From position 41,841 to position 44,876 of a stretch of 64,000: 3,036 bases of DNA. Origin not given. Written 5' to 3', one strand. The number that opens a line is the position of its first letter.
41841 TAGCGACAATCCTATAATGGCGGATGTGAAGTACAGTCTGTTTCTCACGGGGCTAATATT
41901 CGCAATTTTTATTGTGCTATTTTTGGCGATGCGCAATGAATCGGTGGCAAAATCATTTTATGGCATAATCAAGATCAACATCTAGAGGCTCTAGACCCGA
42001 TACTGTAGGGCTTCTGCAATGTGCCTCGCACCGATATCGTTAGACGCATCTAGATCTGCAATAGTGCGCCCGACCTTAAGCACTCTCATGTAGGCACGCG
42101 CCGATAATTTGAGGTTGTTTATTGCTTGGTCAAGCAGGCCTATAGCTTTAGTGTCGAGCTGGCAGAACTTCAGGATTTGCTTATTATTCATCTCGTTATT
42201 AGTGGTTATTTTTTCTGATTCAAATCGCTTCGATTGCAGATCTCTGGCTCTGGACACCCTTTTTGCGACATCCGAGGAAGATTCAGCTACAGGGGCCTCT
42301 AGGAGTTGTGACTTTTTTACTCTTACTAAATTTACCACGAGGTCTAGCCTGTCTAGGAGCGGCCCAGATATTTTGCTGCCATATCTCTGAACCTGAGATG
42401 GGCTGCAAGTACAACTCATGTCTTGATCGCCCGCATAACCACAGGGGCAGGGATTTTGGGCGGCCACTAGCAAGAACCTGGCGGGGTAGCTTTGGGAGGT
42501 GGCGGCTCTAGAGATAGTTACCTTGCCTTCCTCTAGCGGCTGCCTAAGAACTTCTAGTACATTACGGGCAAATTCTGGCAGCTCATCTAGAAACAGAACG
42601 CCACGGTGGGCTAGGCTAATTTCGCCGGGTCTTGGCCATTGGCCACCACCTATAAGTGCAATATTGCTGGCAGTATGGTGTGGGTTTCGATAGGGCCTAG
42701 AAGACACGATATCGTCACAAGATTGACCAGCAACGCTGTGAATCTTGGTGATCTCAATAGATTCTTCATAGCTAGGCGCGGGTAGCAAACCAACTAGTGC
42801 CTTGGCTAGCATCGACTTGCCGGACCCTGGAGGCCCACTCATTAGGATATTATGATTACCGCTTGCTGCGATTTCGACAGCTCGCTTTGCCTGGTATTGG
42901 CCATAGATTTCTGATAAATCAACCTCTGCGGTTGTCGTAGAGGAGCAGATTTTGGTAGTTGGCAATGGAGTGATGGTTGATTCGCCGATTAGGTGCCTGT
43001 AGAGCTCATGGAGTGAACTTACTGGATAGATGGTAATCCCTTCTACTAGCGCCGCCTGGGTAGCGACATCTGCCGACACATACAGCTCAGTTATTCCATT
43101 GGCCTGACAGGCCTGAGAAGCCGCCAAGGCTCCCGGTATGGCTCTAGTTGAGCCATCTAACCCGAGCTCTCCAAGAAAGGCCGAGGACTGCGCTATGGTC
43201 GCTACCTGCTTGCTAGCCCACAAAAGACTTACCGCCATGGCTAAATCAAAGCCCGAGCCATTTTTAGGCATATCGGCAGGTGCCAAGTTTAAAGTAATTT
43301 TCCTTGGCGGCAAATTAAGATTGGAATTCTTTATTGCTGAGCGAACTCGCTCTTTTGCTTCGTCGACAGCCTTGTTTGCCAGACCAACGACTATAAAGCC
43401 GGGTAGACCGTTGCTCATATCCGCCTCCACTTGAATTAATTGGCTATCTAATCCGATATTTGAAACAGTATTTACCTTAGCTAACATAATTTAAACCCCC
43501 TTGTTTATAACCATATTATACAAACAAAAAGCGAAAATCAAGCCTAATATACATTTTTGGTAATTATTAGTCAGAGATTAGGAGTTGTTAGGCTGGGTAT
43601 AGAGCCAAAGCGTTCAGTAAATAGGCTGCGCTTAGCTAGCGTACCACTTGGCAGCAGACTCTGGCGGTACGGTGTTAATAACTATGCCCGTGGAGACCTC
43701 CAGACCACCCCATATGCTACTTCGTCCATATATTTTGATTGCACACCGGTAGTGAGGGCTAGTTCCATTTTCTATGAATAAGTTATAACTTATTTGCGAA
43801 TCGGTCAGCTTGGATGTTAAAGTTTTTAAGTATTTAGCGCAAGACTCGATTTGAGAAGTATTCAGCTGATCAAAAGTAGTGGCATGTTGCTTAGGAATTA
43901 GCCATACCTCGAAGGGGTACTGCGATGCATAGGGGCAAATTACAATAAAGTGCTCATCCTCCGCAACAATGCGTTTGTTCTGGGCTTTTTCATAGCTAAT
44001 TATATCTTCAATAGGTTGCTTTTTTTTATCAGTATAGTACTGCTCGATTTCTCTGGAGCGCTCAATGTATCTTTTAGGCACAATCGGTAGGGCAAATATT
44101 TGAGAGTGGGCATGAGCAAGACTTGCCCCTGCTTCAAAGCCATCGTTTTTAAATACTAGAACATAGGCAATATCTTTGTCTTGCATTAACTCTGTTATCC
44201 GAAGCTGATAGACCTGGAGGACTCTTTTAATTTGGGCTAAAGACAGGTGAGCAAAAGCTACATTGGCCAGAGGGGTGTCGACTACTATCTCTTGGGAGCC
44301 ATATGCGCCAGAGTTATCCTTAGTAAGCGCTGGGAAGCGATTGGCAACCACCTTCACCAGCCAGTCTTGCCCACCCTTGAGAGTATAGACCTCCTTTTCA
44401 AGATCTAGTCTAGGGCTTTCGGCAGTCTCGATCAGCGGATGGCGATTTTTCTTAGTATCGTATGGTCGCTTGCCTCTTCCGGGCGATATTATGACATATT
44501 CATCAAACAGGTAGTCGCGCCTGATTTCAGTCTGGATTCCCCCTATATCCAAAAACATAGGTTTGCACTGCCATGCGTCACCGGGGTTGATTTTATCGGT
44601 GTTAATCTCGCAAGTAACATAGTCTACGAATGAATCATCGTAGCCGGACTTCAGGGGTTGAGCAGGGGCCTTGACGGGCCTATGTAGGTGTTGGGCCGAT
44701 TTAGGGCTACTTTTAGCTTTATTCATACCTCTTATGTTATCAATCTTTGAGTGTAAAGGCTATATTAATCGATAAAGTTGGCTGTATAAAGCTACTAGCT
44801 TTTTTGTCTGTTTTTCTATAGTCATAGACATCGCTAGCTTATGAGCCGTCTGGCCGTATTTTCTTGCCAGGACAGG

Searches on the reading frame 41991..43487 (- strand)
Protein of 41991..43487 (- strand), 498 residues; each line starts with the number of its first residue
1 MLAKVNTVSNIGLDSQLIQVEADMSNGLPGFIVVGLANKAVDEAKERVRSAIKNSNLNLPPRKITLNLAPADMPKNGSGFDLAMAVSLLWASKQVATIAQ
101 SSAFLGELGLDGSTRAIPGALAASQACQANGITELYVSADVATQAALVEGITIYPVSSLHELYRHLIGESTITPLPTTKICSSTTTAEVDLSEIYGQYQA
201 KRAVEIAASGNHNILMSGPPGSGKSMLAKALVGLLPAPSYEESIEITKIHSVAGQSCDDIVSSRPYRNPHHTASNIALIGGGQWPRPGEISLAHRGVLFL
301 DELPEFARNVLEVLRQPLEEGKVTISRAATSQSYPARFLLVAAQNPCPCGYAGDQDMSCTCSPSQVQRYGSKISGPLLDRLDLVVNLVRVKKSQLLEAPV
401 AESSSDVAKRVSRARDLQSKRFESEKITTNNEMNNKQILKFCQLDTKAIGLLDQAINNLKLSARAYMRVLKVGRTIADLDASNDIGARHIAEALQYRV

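Call 77: search_protein_families(library=pfam, proteins=[window:41991-43487:-], max_evalue=0.0001)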
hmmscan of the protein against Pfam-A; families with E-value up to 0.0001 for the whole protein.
window:41991-43487:- (498 aa): 7 families
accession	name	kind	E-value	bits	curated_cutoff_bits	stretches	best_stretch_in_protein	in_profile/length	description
PF01078.27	Mg_chelatase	-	8.9e-93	309.8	20.3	1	190-394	1-206/207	Magnesium chelatase, subunit ChlI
PF13541.12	ChlI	-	5.4e-37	126.8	27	1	20-138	1-118/121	Subunit ChlI of Mg-chelatase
PF13335.12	Mg_chelatase_C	-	5.8e-31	107.4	26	1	402-497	2-94/94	Magnesium chelatase, subunit ChlI C-terminal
PF00493.29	MCM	-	7.2e-10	38.8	23.3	1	287-387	114-204/224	MCM P-loop domain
PF07728.20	AAA_5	-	1e-08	35.7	22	1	213-348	1-125/139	AAA domain (dynein-related subfamily)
PF00158.32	Sigma54_activat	-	3.7e-07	30.4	20.2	0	284-345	83-142/168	Sigma-54 interaction domain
PF00004.35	AAA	-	8e-06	26.8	21.2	0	214-241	1-28/131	ATPase family associated with various cellular activities (AAA)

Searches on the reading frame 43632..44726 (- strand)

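Call 77: search_protein_families(library=pfam, proteins=[window:43632-44726:-], max_evalue=0.0001)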
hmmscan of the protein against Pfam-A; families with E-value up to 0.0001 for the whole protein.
window:43632-44726:- (364 aa): 5 families
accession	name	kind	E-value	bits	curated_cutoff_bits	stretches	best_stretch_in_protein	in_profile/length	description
PF01087.27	GalP_UDP_transf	-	5e-16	60.1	22.1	1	139-217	106-184/184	Galactose-1-phosphate uridyl transferase, N-terminal domain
PF02744.22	GalP_UDP_tr_C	-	7.6e-11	42.5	29.2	1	226-308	4-86/165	Galactose-1-phosphate uridyl transferase, C-terminal domain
PF16268.10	DUF4921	-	1.8e-07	30.9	28.5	1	182-357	217-388/425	Domain of unknown function (DUF4921)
PF01230.28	HIT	-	1.1e-06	29.6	21.5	0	249-322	4-79/98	HIT domain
PF16285.10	DUF4931_N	-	2.6e-05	24.8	24.1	1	143-213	51-121/124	Domain of unknown function (DUF4931) N-terminal domain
